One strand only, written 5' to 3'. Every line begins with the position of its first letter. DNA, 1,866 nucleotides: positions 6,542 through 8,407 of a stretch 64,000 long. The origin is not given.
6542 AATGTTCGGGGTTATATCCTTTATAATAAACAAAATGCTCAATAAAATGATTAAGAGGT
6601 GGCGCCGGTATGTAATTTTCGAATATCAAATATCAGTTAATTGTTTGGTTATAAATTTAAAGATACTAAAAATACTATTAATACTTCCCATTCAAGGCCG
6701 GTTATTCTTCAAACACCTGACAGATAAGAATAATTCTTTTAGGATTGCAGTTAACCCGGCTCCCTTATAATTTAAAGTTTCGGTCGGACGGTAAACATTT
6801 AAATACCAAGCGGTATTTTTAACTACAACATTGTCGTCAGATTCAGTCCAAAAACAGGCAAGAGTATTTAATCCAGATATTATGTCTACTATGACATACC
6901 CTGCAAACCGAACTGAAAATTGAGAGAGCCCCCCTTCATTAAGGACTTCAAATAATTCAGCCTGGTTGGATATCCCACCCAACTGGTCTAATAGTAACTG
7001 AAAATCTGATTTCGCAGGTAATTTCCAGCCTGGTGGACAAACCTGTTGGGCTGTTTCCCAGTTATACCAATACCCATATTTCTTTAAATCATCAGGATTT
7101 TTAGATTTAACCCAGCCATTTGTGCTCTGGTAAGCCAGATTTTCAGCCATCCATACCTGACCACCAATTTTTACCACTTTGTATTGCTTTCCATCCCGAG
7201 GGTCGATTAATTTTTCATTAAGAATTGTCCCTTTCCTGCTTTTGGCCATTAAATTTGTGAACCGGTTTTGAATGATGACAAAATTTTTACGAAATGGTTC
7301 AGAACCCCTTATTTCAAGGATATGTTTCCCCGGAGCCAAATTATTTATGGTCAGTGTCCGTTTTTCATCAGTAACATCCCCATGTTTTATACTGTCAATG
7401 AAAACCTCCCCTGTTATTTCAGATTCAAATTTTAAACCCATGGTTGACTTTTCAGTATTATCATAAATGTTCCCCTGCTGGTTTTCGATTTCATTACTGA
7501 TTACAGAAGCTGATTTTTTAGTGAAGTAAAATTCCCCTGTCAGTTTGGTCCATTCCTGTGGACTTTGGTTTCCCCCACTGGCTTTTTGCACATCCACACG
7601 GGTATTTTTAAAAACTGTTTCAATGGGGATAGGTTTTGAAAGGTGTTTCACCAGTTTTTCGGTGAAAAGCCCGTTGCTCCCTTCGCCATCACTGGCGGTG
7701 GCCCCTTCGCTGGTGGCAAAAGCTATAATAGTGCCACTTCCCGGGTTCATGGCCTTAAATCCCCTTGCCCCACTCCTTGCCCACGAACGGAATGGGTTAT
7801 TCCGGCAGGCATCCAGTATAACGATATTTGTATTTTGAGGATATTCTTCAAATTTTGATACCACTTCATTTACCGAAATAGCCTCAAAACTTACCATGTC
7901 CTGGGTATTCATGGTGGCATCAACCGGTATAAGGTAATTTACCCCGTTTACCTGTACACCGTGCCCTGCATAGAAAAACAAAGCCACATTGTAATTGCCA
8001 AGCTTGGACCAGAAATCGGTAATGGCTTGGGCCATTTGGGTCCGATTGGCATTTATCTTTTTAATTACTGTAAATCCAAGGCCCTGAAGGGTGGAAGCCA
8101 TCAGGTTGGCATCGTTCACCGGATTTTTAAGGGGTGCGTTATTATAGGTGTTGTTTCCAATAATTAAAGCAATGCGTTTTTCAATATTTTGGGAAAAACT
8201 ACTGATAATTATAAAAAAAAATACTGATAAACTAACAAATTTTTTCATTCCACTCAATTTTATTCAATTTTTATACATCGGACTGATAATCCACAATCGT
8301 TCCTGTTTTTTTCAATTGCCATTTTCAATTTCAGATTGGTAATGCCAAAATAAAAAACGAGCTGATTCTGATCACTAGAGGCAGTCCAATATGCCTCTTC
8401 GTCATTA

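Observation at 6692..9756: Tandem secreted caspase(C14)-FISUMP fusion proteins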

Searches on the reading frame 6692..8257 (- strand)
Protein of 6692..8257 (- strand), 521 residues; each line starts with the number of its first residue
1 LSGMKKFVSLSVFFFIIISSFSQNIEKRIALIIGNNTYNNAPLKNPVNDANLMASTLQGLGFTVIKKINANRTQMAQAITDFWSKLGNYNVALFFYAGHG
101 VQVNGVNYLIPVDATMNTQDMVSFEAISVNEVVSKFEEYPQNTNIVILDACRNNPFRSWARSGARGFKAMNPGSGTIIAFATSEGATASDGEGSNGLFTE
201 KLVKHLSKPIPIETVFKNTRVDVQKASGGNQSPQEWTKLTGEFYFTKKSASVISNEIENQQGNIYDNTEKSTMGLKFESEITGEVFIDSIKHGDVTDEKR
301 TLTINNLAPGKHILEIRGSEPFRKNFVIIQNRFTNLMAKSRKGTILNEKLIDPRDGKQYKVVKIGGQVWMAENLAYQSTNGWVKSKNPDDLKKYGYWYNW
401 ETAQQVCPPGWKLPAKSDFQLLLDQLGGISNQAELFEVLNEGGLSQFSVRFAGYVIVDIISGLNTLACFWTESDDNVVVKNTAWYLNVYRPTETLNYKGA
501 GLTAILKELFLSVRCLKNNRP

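Call 3: search_protein_families(library=pfam, proteins=[window:6692-8257:-], max_evalue=0.01)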
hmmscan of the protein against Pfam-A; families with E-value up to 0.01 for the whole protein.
window:6692-8257:- (521 aa): 2 families
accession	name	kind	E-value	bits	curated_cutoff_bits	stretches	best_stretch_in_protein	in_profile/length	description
PF00656.27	Peptidase_C14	-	7.9e-40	137.4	21.4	1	27-244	1-233/233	Caspase domain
PF09603.15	Fib_succ_major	-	3.3e-20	73.6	33.9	1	362-517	1-187/187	Fibrobacter succinogenes major domain (Fib_succ_major)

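Call 4: search_protein_families(library=ncbifam, proteins=[window:6692-8257:-], max_evalue=0.01)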
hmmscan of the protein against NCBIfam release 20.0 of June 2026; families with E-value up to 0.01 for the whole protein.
window:6692-8257:- (521 aa): 2 families
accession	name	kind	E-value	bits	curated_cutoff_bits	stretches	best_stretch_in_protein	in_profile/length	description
TIGR02145.1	Fib_succ_major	domain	4.7e-32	112.1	41.65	1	349-518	1-176/176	FISUMP domain-containing protein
NF047832.1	caspase_w_EACC1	subfamily_domain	4.3e-16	59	140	1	29-211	2-189/211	caspase, EACC1-associated type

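Call 6: find_homologous_proteins(query=window:6692-8257:-, max_evalue=0.00001)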
Query window:6692-8257:- (521 aa): 7939 proteins with E <= 0.00001 among 8000 candidates; the best 120 are listed.
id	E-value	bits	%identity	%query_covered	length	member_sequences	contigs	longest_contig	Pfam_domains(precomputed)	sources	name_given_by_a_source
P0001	0.0e+0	1176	100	99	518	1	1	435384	PF09603.16,PF00656.28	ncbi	ncbi:MAG: caspase family protein [Bacteroidales bacterium]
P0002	3.1e-188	645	77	49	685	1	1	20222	PF09603.16,PF00656.28,PF07603.18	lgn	-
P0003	1.5e-176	606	60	87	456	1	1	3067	PF09603.16,PF00656.28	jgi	jgi:hypothetical protein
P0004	2.6e-175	602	56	99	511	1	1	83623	PF09603.16,PF00656.28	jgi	jgi:uncharacterized protein (TIGR02145 family)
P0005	1.1e-173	597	56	99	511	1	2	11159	PF09603.16,PF00656.28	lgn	-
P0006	7.8e-171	587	58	99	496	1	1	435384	PF09603.16,PF00656.28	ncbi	ncbi:MAG: caspase family protein [Bacteroidales bacterium]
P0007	4.1e-166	572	54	99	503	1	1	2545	PF09603.16,PF00656.28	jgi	-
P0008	1.5e-161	557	54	99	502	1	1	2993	PF09603.16,PF00656.28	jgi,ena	-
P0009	1.6e-154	534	62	46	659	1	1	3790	PF09603.16,PF00656.28,PF07603.18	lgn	-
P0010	3.2e-154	533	53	99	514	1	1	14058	PF09603.16,PF00656.28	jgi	jgi:uncharacterized protein (TIGR02145 family)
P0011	1.4e-149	517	50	99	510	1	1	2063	PF09603.16,PF00656.28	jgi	jgi:uncharacterized protein (TIGR02145 family)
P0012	3.5e-136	473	46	99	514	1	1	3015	PF09603.16,PF00656.28,PF08308.18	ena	-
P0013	6.5e-136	472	46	96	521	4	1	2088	PF09603.16,PF00656.28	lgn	-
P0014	3.9e-135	470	48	99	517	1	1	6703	PF09603.16,PF00656.28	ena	-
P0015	1.0e-134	468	47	95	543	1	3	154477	PF09603.16,PF00656.28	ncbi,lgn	-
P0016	1.3e-133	465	51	82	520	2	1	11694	PF09603.16,PF00656.28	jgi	jgi:uncharacterized protein (TIGR02145 family)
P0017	2.6e-132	460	45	99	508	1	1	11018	PF09603.16,PF00656.28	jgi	-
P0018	2.3e-131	457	46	99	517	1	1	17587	PF09603.16,PF00656.28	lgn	-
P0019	1.0e-130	455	40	99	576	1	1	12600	PF09603.16,PF00656.28,PF07603.18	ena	-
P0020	5.2e-128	446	46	99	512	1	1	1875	PF09603.16,PF00656.28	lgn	-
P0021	1.1e-127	445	45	99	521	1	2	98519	PF09603.16,PF00656.28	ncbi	-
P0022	4.1e-127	443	41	99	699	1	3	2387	PF09603.16,PF00656.28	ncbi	-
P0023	8.0e-127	442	51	81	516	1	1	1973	PF09603.16,PF00656.28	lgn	-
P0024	6.6e-126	439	51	80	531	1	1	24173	PF09603.16,PF00656.28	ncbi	-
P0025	1.0e-125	439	44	98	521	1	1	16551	PF09603.16,PF00656.28,PF07603.18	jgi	-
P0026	5.8e-125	436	47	90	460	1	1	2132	PF09603.16,PF00656.28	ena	-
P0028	2.1e-123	431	44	95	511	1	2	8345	PF09603.16,PF00656.28,PF07603.18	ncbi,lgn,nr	ncbi:MAG: caspase family protein [Bacteroidales bacterium]|nr:caspase family protein [Bacteroidales 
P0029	8.6e-123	429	47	84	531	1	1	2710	PF09603.16,PF00656.28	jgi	-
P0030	9.1e-123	429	49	84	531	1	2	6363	PF09603.16,PF00656.28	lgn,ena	-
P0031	1.3e-122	428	45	99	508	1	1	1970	PF09603.16,PF00656.28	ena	-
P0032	5.6e-122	426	50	79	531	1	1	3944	PF09603.16,PF00656.28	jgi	-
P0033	1.9e-121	425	43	99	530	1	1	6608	PF09603.16,PF00656.28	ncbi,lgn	-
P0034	2.0e-121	425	48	84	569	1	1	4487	PF09603.16,PF00656.28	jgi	-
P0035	3.2e-121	424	49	81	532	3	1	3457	PF09603.16,PF00656.28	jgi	-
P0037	4.5e-121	423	48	83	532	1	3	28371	PF09603.16,PF00656.28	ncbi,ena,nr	ncbi:MAG: caspase family protein [Bacteroidales bacterium]|nr:caspase family protein [Bacteroidales 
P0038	5.0e-120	420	43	99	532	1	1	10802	PF09603.16,PF00656.28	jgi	-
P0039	7.6e-120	419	48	83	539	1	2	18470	PF09603.16,PF00656.28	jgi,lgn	jgi:uncharacterized protein (TIGR02145 family)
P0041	2.5e-119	418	43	99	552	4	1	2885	PF09603.16,PF00656.28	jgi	-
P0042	3.8e-119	417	44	99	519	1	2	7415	PF09603.16,PF00656.28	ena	-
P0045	8.1e-119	416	43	97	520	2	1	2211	PF09603.16,PF00656.28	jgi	jgi:uncharacterized protein (TIGR02145 family)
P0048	3.5e-118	414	49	81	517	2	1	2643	PF09603.16,PF00656.28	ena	-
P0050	1.2e-117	412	47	86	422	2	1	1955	PF09603.16,PF00656.28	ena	-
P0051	1.6e-117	412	43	99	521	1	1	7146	PF09603.16,PF00656.28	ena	-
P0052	2.7e-117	411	48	84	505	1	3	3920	PF09603.16,PF00656.28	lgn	-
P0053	6.2e-117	410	42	96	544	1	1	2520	PF09603.16,PF00656.28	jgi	-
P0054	1.2e-116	409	44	95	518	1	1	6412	PF09603.16,PF00656.28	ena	-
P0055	4.6e-116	407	49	78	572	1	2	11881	PF09603.16,PF00656.28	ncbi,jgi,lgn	-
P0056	6.5e-116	406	46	80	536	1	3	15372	PF09603.16,PF00656.28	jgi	jgi:uncharacterized protein (TIGR02145 family)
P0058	2.4e-115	404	42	99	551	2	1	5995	PF09603.16,PF00656.28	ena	-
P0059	6.4e-115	403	45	98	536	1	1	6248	PF09603.16,PF00656.28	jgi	jgi:uncharacterized protein (TIGR02145 family)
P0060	1.5e-114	402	43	96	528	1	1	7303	PF09603.16,PF00656.28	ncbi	-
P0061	5.5e-114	400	50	60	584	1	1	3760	PF09603.16,PF00656.28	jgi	jgi:uncharacterized protein (TIGR02145 family)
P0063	3.7e-113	397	43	98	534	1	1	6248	PF09603.16,PF00656.28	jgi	jgi:uncharacterized protein (TIGR02145 family)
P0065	1.7e-110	388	45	81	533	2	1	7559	PF09603.16,PF00656.28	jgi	-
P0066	8.2e-110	386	47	81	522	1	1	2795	PF09603.16,PF00656.28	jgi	-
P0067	4.9e-109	384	45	81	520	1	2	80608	PF09603.16,PF00656.28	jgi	-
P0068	2.1e-108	382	46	82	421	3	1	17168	PF09603.16,PF00656.28,PF07603.18,PF08308.18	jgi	-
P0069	5.5e-108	380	48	80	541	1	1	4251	PF09603.16,PF00656.28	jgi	-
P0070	1.9e-107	378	54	47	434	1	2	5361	PF09603.16,PF00656.28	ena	-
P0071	2.4e-106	375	54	47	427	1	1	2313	PF09603.16,PF00656.28,PF07603.18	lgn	-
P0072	2.7e-104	368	44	80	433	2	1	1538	PF09603.16,PF00656.28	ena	-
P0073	1.7e-103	365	43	99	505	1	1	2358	PF09603.16,PF00656.28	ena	-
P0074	1.6e-102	362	53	48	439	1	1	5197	PF09603.16,PF00656.28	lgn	-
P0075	2.6e-101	358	45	80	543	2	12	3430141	PF09603.16,PF00656.28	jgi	jgi:uncharacterized protein (TIGR02145 family)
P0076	3.1e-101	358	42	90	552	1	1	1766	PF09603.16,PF00656.28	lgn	-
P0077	1.1e-100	356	44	81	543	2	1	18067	PF09603.16,PF00656.28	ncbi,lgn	-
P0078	2.0e-100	355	41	92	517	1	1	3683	PF09603.16,PF00656.28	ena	-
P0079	5.3e-100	354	39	98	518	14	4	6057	PF09603.16,PF00656.28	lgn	-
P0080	2.2e-99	352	54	60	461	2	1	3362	PF00656.28,PF03781.23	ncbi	ncbi:MAG: hypothetical protein DRJ10_12360, partial [Bacteroidetes bacterium]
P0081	5.6e-99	350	45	77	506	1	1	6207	PF09603.16,PF00656.28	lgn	-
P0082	2.3e-98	348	39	98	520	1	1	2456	PF09603.16,PF00656.28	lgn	-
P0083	2.8e-98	348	51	60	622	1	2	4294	PF00656.28,PF03781.23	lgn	-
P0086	4.3e-97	344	55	60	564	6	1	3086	PF00656.28,PF03781.23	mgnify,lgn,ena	mgnify:CR=1 FL=1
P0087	5.9e-97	344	42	82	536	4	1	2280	PF09603.16,PF00656.28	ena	-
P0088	1.9e-96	342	55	56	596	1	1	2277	PF00656.28,PF03781.23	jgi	jgi:formylglycine-generating enzyme required for sulfatase activity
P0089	5.8e-96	340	43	77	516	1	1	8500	PF09603.16,PF00656.28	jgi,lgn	-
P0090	2.8e-95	338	52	49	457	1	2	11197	PF09603.16,PF00656.28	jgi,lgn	jgi:uncharacterized protein (TIGR02145 family)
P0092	4.3e-94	334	49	63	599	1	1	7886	PF00656.28,PF03781.23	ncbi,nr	ncbi:MAG: SUMF1/EgtB/PvdO family nonheme iron enzyme [Bacteroidales bacterium]|nr:SUMF1/EgtB/PvdO fa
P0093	4.6e-94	334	42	81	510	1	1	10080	PF09603.16,PF00656.28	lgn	-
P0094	6.0e-94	334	64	46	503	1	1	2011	PF00656.28,PF03781.23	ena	-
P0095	8.7e-94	333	62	48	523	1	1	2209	PF00656.28,PF03781.23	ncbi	-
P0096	9.8e-94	333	54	57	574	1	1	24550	PF00656.28,PF03781.23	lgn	-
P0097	1.2e-93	333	51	60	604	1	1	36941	PF00656.28,PF03781.23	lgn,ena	-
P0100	5.2e-93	331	43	80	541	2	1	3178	PF09603.16,PF00656.28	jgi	-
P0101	8.5e-93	330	37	99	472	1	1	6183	PF09603.16,PF00656.28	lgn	-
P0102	1.0e-92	330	50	60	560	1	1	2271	PF00656.28,PF03781.23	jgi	-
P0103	1.1e-92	330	48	67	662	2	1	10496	PF00656.28,PF03781.23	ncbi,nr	ncbi:MAG: SUMF1/EgtB/PvdO family nonheme iron enzyme [Bacteroidales bacterium]|nr:SUMF1/EgtB/PvdO fa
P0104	3.2e-92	328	42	80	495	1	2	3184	PF09603.16,PF00656.28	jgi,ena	-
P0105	4.0e-92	328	43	76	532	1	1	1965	PF09603.16,PF00656.28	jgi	-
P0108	1.2e-91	326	56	54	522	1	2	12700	PF00656.28,PF03781.23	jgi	-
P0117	6.4e-91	324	40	81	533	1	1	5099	PF09603.16,PF00656.28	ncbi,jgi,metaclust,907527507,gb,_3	metaclust:\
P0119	7.2e-91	324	53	49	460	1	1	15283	PF09603.16,PF00656.28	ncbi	ncbi:FISUMP domain-containing protein [Bacteroidota bacterium]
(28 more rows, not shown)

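Call 8: search_solved_structures(query=window:6692-8257:-, max_evalue=0.01, show_alignments=2)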
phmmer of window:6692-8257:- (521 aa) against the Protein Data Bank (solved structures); distinct sequences matched with E-value up to 0.01: 10.
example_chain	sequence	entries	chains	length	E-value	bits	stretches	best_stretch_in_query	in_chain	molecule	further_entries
3v4o_A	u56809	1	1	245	4.1e-14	55.6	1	27-213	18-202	Mucosa-associated lymphoid tissue lymphoma translocation protein 1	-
8v4x_A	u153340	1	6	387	1.3e-13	53.9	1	26-213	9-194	Mucosa-associated lymphoid tissue lymphoma translocation protein 1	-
38go_A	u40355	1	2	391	1.4e-13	53.8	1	27-213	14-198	Mucosa-associated lymphoid tissue lymphoma translocation protein 1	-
3v55_A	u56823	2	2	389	1.4e-13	53.8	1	27-213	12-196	Mucosa-associated lymphoid tissue lymphoma translocation protein 1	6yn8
9mkc_A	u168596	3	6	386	1.5e-13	53.7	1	27-213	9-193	Mucosa-associated lymphoid tissue lymphoma translocation protein 1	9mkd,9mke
6f7i_A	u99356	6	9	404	1.5e-13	53.6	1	27-213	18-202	Mucosa-associated lymphoid tissue lymphoma translocation protein 1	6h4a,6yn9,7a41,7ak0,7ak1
4i1p_A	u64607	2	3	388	2e-13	53.3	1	27-213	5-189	Mucosa-associated lymphoid tissue lymphoma translocation protein 1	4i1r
7pav_A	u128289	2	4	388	2e-13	53.3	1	27-213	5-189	Mucosa-associated lymphoid tissue lymphoma translocation protein 1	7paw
3uo8_B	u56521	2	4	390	2e-13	53.3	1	27-213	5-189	Mucosa-associated lymphoid tissue lymphoma translocation protein 1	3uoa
3v4l_A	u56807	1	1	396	2.4e-13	53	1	27-212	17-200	Mucosa-associated lymphoid tissue lymphoma translocation protein 1 homolog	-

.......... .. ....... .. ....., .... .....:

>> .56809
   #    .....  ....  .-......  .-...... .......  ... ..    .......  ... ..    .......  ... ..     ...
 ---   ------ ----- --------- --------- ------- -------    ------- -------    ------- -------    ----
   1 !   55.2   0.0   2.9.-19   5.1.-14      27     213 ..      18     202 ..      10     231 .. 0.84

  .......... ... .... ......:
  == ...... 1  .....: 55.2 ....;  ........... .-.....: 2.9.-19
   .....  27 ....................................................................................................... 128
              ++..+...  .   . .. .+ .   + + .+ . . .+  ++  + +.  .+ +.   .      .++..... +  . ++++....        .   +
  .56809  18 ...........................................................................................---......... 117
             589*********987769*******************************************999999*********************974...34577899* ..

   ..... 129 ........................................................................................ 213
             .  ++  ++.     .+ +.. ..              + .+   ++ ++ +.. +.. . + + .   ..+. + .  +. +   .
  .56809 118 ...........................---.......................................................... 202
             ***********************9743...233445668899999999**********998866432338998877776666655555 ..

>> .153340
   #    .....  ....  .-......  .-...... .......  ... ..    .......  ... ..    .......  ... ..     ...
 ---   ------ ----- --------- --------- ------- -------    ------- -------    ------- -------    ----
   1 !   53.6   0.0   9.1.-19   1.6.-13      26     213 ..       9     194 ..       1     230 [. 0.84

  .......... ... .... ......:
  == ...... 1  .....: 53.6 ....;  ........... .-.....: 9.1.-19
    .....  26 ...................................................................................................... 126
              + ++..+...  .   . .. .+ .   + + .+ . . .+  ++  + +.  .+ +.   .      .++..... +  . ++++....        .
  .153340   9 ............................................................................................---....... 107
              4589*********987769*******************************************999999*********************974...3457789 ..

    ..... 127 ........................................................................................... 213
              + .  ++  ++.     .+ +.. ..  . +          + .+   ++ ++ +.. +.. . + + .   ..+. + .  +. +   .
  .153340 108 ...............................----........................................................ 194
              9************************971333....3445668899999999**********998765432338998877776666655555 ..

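Call 10: find_encoding_contigs(protein=P0004, flank=8000, max_places=3)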
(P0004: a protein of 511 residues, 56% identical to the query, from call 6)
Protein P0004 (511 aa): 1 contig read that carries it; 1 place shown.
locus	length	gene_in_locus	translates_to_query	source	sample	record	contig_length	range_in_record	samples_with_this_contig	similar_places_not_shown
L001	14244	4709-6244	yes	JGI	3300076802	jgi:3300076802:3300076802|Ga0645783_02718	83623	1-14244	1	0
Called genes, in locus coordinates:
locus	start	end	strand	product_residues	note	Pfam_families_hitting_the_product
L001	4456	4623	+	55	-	-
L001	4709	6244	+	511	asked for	PF00656:Peptidase_C14, PF09603:Fib_succ_major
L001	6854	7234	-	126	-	-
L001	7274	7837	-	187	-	-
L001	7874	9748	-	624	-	PF01433:Peptidase_M1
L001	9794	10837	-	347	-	PF00817:IMS, PF11798:IMS_HHH (weak), PF11799:IMS_C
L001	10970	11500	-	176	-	PF00994:MoCF_biosynth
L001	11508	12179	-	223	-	PF09601:DUF2459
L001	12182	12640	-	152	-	PF01967:MoaC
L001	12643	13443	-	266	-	PF04055:Radical_SAM, PF06463:Mob_synth_C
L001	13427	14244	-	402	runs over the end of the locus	PF03453:MoeA_N, PF00994:MoCF_biosynth, PF03454:MoeA_C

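Call 12: find_encoding_contigs(protein=P0015, flank=8000, max_places=3)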
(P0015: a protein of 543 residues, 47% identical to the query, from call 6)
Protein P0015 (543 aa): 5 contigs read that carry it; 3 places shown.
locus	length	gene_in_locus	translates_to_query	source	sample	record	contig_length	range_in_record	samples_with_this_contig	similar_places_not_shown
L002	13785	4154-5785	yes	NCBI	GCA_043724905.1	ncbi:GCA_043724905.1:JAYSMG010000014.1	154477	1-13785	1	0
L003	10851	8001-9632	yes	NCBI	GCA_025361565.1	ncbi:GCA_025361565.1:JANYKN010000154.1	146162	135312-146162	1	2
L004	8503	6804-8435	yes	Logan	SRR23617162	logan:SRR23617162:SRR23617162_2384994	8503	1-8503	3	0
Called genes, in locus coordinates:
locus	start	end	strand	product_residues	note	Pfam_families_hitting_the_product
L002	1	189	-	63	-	?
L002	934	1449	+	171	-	-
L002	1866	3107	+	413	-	PF00801:PKD, PF18911:PKD_4, PF00801:PKD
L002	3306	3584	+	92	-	PF13568:OMP_b-brl_2 (weak)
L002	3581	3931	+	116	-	PF13505:OMP_b-brl (weak), PF13568:OMP_b-brl_2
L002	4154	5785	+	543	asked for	PF00656:Peptidase_C14, PF09603:Fib_succ_major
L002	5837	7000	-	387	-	PF14294:DUF4372, PF01609:DDE_Tnp_1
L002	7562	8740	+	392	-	PF00079:Serpin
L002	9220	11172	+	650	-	PF28495:TMEM260_2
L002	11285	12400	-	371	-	PF04468:PSP1, PF28472:PSP1_3rd, PF28473:YaaT_C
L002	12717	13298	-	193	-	PF19788:DUF6272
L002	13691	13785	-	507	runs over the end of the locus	PF14134:DUF4301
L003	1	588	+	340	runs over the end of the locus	PF04371:PAD_porph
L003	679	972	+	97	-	PF04505:CD225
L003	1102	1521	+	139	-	PF10825:DUF2752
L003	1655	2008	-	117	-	PF12833:HTH_18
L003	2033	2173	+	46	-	-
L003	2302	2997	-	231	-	-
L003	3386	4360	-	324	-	PF12833:HTH_18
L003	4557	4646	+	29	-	-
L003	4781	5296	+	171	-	-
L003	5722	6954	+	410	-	PF18911:PKD_4, PF00801:PKD, PF18911:PKD_4, PF00801:PKD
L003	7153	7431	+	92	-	PF13568:OMP_b-brl_2 (weak)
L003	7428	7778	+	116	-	PF13505:OMP_b-brl (weak), PF13568:OMP_b-brl_2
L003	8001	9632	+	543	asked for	PF00656:Peptidase_C14, PF09603:Fib_succ_major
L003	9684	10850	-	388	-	?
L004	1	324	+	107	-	?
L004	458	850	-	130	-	PF12833:HTH_18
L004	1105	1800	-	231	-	-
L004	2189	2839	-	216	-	PF12833:HTH_18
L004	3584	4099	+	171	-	-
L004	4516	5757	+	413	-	PF00801:PKD, PF18911:PKD_4, PF00801:PKD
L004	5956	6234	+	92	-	PF13568:OMP_b-brl_2 (weak)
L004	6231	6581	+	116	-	PF13505:OMP_b-brl (weak), PF13568:OMP_b-brl_2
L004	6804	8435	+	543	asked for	PF00656:Peptidase_C14, PF09603:Fib_succ_major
